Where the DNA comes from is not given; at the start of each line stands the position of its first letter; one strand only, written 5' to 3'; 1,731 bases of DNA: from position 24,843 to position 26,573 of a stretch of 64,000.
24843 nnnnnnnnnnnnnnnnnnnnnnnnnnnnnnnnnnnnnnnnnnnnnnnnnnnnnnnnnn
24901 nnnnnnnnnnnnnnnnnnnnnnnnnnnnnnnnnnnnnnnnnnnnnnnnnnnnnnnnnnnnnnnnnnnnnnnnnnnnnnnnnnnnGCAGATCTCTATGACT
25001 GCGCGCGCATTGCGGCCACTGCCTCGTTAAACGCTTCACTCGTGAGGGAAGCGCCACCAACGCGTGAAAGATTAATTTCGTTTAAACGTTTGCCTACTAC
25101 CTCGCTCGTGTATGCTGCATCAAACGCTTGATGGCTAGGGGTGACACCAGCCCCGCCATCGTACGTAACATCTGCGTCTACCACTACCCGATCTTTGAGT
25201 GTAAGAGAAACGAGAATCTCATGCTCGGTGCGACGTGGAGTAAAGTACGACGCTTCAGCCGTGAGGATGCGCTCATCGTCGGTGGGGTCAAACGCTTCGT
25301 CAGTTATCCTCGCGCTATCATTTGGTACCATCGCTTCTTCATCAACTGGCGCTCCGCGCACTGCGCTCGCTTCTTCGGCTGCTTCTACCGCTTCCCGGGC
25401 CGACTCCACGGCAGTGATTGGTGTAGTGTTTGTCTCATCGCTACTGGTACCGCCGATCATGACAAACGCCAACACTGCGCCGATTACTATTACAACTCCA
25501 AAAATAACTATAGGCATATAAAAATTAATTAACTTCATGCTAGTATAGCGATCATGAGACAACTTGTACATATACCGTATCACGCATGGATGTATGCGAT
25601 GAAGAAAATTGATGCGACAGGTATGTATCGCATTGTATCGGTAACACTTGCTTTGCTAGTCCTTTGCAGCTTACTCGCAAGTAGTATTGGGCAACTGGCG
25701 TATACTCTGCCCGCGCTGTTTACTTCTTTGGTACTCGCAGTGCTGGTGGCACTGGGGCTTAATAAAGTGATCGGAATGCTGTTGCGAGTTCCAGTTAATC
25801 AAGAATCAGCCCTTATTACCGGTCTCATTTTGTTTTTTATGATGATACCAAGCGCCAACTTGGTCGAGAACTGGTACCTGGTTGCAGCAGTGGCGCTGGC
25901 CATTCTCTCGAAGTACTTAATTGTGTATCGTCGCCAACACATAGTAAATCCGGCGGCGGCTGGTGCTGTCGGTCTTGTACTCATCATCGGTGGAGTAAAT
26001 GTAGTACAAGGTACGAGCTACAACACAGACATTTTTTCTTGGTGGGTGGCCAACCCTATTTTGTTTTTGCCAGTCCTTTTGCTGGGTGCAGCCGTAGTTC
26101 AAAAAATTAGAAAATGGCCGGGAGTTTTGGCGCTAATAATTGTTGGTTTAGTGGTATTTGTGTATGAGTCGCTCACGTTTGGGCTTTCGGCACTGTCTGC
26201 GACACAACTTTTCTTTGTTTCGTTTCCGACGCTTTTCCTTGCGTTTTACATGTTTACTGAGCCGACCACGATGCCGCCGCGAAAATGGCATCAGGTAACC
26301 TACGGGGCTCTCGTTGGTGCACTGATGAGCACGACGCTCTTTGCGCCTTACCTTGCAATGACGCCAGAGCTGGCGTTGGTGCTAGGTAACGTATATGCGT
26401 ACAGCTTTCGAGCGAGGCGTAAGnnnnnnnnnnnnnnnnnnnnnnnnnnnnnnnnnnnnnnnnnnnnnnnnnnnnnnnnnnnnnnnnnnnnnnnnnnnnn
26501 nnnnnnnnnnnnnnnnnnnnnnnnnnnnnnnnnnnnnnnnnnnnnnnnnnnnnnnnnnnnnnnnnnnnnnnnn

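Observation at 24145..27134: Compact flavin-based membrane redox module: ApbE, a membrane-anchored FMN_bind-like protein, and an RnfD/NqrB-like::FNR-like fusion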

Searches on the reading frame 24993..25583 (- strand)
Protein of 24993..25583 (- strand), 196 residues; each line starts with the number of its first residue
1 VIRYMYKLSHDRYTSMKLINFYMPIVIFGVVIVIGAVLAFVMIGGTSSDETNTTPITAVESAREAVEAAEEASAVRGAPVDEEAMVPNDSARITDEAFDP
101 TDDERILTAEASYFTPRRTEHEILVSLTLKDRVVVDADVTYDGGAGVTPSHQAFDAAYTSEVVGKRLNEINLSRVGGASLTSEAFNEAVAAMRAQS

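Call 3: search_protein_families(library=pfam, proteins=[window:24993-25583:-], max_evalue=1)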
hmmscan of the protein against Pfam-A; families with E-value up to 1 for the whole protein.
window:24993-25583:- (196 aa): 2 families
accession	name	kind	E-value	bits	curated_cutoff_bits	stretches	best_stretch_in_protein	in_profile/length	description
PF24558.1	DUF7604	-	0.14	13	25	1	108-160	41-93/147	Domain of unknown function (DUF7604)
PF21137.3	ANM3_C2H2_Zf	-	0.3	11.4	27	1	7-21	4-18/46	Protein arginine N-methyltransferase 3, C2H2 zinc finger domain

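Call 4: search_protein_families(library=ncbifam, proteins=[window:24993-25583:-], max_evalue=1)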
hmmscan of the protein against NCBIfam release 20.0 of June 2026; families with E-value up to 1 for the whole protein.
window:24993-25583:- (196 aa): 2 families
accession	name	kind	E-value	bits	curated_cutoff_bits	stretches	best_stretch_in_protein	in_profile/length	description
TIGR03931.1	T7SS_Rv3446c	hypoth_equivalog_domain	0.019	15.3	47.6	1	29-81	7-57/194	type VII secretion-associated protein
NF006283.1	PRK08455.1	equivalog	0.026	14.2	187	1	24-72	23-71/182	flagellar basal body-associated protein FliL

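Call 12: find_homologous_proteins(query=window:24993-25583:-, max_evalue=0.01)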
Query window:24993-25583:- (196 aa): 124 proteins with E <= 0.01 among 571 candidates; the best 120 are listed.
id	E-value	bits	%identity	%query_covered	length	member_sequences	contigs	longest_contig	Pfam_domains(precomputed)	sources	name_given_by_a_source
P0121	4.3e-101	354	100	89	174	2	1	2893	-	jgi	jgi:hypothetical protein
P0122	2.4e-45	173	55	88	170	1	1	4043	-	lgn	-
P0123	1.6e-42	163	73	54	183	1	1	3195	-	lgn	-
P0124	2.1e-41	160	75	51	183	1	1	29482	-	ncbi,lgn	ncbi:MAG: hypothetical protein AAGA35_03240 [Patescibacteria group bacterium]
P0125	5.5e-40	155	60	66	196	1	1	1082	-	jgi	jgi:hypothetical protein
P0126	1.1e-37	148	73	52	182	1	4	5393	-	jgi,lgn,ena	-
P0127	2.5e-37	147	60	66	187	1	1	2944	-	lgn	-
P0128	1.3e-36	144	47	87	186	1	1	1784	-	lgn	-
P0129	7.5e-33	132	46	88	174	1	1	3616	-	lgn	-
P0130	1.7e-31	128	50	66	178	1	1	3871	-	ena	-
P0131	2.6e-31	127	70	44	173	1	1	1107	-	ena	-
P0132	3.8e-31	126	60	48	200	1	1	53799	-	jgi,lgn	jgi:hypothetical protein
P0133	5.0e-31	126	55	60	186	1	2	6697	-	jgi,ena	-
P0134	1.4e-30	125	69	43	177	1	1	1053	-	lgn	-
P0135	1.8e-30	124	44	88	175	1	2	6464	-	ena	-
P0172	3.4e-24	104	46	88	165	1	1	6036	PF04205.20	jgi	jgi:FMN-binding domain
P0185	2.9e-23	101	63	44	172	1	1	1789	PF04205.20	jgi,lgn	jgi:cytoskeletal protein RodZ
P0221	1.6e-17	82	37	87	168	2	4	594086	PF04205.20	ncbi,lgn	-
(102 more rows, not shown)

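Call 14: search_solved_structures(query=A1, max_evalue=10, show_alignments=3)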
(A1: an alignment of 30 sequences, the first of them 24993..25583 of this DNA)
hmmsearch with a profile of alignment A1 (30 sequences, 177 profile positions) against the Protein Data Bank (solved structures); distinct sequences matched with E-value up to 10: 0.
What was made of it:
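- Tried and rejected: A profile of gene 2 relatives against PDB sequences found nothing (call 14).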

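Call 15: search_protein_families(library=pfam, alignment_id=A1, max_evalue=0.01)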
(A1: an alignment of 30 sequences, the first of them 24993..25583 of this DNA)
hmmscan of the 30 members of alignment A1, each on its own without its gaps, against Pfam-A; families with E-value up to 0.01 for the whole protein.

A. member 1, window:24993-25583:- (196 aa): 0 families

B. families by the number of members that match (of 30 scanned): 5 families
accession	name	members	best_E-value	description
PF04205.19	FMN_bind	13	6.2e-06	FMN-binding domain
PF25706.1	HCMV_UL116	1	0.0033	Human cytomegalovirus UL116 protein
PF14221.11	DUF4330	1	0.0058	Domain of unknown function (DUF4330)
PF05887.16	Trypan_PARP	1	0.0082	Procyclic acidic repetitive protein (PARP)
PF03929.21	PepSY_TM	1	0.0084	PepSY-associated TM region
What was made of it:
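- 24996..25283 (-): FMN_bind-fold domain (residues 101-196). 13 of 30 relatives hit PF04205 (call 15).
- On FMN_bind (PF04205; NqrC/RnfG type): 13 of 30 close relatives do hit, best 6.2e-06 (call 15).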

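Call 23: predict_structure(alignment_id=A1)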
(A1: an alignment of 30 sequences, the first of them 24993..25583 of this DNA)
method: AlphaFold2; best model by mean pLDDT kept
length: 196 residues; sequences in the alignment: 30
mean_pLDDT: 76.8   pTM: 0.52
mean pLDDT of the five models: 76.8, 76.2, 75.8, 75.7, 75.3
residues with pLDDT >= 90: 80; 70-90: 38; 50-70: 62; < 50: 16
segments of 3 or more residues with pLDDT < 50: 68-72
pLDDT, mean of each block of 10 residues (from residue 1): 61 62 79 86 62 56 49 55 52 55 90 94 96 95 93 92 95 83 95 92
secondary structure, 60 per line:
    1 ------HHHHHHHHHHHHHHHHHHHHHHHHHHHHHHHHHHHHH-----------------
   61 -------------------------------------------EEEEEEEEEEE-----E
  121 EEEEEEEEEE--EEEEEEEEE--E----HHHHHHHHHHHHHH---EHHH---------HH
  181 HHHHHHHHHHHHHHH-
elements in order: H7-43 E104-114 E120-130 E133-141 H149-162 H179-195
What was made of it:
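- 25449..25517 (-): N-terminal transmembrane anchor (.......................). AF2 helix 7-43 (call 23).
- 24996..25283 (-): pLDDT is 90-96 over most of the domain (one 10-residue block at 83) (call 23).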

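Call 27: fold_search(model_id=the predicted structure, library=pdb)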
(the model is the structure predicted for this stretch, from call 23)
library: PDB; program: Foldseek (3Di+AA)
matches with E <= 10: 597; with E <= 0.001: 0
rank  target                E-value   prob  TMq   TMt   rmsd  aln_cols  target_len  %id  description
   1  6jzv_D                1.3e-02  0.99  0.29  0.39   5.7       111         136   17  Crystal structure of SufU from Bacillus subtilis (released 2020-05-06)
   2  6jzv_A                1.7e-02  0.99  0.29  0.38   5.3       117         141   16  Crystal structure of SufU from Bacillus subtilis (released 2020-05-06)
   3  8p2a                  1.9e-02  0.99  0.31  0.59   4.1        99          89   16  Crystal structure of SaFMN3 domain 2 (released 2023-07-19)
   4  7c8n                  2.3e-02  0.99  0.31  0.45   4.5       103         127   14  Crystal structure of IscU H106A variant (released 2021-05-26)
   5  6jzv_C                3.2e-02  0.98  0.28  0.38   5.0       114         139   13  Crystal structure of SufU from Bacillus subtilis (released 2020-05-06)
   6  6jzw_D                3.9e-02  0.97  0.29  0.40   5.6       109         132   16  Crystal structure of SufU from Bacillus subtilis with Cys persulfurated (released 2020-05-06)
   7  3o6u_C                3.9e-02  0.85  0.28  0.40   7.3       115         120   10  Crystal Structure of CPE2226 protein from Clostridium perfringens. Northeast Structural Genomics Consortium Target CpR (released 2010-08-11)
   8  2qq4_I                4.4e-02  0.97  0.29  0.40   5.0       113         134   17  Crystal structure of Iron-sulfur cluster biosynthesis protein IscU (TTHA1736) from thermus thermophilus HB8 (released 2008-07-29)
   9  7cnv_C                4.6e-02  0.97  0.29  0.42   4.6        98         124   15  Crystal structure of IscU H106C variant (released 2021-08-04)
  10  6jzw_A                5.6e-02  0.97  0.29  0.39   4.8       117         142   16  Crystal structure of SufU from Bacillus subtilis with Cys persulfurated (released 2020-05-06)
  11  2ovl_A                6.3e-02  0.80  0.25  0.15   7.6       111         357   13  Crystal structure of a racemase from Streptomyces coelicolor A3(2) (released 2007-03-20)
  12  3fyy_A                6.3e-02  0.60  0.22  0.13   7.7       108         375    6  Crystal structure of divergent enolase from Oceanobacillus iheyensis complexed with Mg (released 2009-02-03)
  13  5xd9                  6.7e-02  0.69  0.26  0.16   7.3       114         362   15  Crystal structure analysis of 3,6-anhydro-L-galactonate cycloisomerase (released 2017-09-27)
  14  3a7u                  8.1e-02  0.87  0.28  0.18   5.6       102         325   11  Crystal structure of the bovine lipoyltransferase in its unliganded form (released 2010-01-19)
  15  5xd8_A                8.1e-02  0.60  0.24  0.15   6.9       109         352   18  Crystal structure analysis of 3,6-anhydro-L-galactonate cycloisomerase (released 2017-09-27)
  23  7ksf                  1.3e-01  0.60  0.18  0.06   7.8        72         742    8  Crystal structure of Prototype Foamy Virus Protease-Reverse Transcriptase (native) (released 2021-08-11)
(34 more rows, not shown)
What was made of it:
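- Tried and rejected: The TM helix and disordered linker are a likely reason (call 27).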

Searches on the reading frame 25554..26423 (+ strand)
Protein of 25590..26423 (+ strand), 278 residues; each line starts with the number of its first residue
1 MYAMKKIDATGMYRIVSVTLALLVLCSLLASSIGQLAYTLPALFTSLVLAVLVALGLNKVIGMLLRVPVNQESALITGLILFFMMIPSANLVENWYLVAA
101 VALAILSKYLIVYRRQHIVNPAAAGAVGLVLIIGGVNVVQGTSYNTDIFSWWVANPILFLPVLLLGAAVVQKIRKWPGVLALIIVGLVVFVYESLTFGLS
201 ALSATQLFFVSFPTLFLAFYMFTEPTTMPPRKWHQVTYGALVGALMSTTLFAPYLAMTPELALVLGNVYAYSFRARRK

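Call 20: search_solved_structures(query=window:25590-26423:+, max_evalue=10, show_alignments=2)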
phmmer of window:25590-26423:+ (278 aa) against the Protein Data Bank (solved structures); distinct sequences matched with E-value up to 10: 1.
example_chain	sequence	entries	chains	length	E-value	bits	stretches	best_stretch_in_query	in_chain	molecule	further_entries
1xhk_A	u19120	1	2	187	1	12.5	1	52-138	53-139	Putative protease La homolog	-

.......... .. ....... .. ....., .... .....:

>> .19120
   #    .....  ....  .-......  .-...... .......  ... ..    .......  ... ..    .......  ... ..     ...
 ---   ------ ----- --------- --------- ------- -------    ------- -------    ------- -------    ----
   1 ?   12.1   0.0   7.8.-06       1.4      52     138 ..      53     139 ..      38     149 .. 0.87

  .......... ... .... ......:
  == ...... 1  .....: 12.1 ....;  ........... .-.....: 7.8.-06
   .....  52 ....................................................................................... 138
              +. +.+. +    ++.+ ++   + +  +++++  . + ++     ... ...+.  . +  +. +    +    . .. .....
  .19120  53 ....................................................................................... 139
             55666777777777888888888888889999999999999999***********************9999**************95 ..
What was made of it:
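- Tried and rejected: phmmer of the membrane half against PDB gave no relevant hit (call 20).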

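Call 25: search_solved_structures(query=A3, max_evalue=10, show_alignments=3)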
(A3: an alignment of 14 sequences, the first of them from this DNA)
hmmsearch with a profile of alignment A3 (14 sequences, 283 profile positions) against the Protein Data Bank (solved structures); distinct sequences matched with E-value up to 10: 2.
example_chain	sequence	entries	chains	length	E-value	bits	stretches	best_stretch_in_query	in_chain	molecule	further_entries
8ahx_D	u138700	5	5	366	0.023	17.3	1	167-254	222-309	Ion-translocating oxidoreductase complex subunit D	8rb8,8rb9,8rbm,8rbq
5eik_A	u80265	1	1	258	0.028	17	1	211-260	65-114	Uncharacterized protein Y57A10A.28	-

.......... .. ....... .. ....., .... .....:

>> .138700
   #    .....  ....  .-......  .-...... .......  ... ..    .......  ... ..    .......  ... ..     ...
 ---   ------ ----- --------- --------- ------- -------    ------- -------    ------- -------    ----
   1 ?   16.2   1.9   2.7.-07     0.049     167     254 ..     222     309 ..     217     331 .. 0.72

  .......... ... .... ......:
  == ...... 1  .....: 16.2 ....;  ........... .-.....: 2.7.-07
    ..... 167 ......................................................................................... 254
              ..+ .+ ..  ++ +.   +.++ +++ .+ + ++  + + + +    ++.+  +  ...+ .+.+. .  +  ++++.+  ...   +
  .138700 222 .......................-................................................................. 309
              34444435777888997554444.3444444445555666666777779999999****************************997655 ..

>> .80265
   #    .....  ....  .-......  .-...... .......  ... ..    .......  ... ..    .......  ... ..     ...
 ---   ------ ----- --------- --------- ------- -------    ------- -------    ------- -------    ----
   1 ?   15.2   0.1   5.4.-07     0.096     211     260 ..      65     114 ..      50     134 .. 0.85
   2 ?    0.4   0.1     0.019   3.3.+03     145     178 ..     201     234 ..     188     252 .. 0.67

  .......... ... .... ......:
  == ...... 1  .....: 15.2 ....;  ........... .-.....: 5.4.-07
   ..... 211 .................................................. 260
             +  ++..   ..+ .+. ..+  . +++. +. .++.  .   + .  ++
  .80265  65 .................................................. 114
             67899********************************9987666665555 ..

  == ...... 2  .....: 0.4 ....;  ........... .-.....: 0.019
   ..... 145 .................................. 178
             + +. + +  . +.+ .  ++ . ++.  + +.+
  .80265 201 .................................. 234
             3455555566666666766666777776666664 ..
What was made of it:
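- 25623..26414 (+): NqrB/RnfD-like membrane domain, about 10 TM helices, N-in and C-in. Profile against PDB finds RnfD 8ahx_D at E=0.023 (call 25).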

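Call 46: search_protein_families(library=pfam, alignment_id=A3, max_evalue=0.01)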
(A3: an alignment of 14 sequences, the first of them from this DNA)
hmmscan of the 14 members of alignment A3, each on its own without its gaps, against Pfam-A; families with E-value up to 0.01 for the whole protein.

A. member 1, seq(290 aa): 1 family
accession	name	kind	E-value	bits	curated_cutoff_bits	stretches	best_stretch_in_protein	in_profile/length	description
PF03116.20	NQR2_RnfD_RnfE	-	3e-07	30.5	27.7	2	176-279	179-280/296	NQR2, RnfD, RnfE family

B. families by the number of members that match (of 14 scanned): 2 families
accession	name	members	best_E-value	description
PF03116.20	NQR2_RnfD_RnfE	14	4e-13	NQR2, RnfD, RnfE family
PF21246.3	Usp38-like_N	1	0.0058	Ubiquitin carboxyl-terminal hydrolase 38-like, N-terminal domain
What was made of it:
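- Checked: The membrane half scanned alone gives 30.5 bits, and 14 of 14 relatives hit, best 4e-13 (call 46).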
